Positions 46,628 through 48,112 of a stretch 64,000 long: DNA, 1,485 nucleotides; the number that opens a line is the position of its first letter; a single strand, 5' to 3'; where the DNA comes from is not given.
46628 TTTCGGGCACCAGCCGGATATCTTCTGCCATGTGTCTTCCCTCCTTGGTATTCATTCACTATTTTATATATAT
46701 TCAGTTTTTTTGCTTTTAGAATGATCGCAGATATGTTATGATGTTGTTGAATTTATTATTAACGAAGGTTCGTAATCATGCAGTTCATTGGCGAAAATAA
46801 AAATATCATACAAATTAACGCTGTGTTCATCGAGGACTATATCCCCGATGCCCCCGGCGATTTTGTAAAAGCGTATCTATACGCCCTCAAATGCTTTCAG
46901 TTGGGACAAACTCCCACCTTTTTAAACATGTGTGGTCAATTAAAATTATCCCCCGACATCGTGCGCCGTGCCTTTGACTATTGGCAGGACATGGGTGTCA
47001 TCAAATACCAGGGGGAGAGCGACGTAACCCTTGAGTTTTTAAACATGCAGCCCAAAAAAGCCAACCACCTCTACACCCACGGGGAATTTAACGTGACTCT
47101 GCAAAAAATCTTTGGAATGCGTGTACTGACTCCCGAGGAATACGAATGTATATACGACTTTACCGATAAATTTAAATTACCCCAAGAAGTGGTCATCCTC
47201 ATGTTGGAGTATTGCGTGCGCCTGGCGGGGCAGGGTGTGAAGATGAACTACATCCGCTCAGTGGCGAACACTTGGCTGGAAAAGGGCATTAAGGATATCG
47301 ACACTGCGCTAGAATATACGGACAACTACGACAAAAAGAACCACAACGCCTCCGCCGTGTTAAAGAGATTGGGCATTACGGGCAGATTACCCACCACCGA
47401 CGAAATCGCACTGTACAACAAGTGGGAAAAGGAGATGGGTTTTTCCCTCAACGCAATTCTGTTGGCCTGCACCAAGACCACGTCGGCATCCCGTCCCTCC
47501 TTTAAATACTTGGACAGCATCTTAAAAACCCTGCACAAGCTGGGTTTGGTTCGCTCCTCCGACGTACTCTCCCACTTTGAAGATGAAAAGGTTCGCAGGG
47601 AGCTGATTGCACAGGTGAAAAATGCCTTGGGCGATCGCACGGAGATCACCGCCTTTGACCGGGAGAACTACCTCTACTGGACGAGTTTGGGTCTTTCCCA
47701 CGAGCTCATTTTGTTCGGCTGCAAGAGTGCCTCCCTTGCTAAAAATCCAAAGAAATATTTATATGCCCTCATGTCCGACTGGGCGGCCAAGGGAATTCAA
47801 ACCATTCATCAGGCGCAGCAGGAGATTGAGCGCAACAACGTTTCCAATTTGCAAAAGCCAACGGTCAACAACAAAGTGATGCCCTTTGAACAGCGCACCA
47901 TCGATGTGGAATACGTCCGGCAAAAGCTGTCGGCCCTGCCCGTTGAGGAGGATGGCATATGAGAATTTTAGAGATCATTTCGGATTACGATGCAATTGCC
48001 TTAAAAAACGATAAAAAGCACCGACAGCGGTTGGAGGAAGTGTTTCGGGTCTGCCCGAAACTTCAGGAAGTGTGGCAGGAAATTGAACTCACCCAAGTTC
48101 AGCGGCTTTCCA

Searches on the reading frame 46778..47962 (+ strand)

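Call 106: search_protein_families(library=pfam, proteins=[window:46778-47962:+], max_evalue=0.001)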
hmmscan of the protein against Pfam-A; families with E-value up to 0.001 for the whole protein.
window:46778-47962:+ (394 aa): 1 family
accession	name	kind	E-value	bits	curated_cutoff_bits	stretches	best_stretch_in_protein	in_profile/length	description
PF07261.16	DnaB_2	-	2.6e-37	126.8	22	3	109-180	5-73/74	Replication initiation and membrane attachment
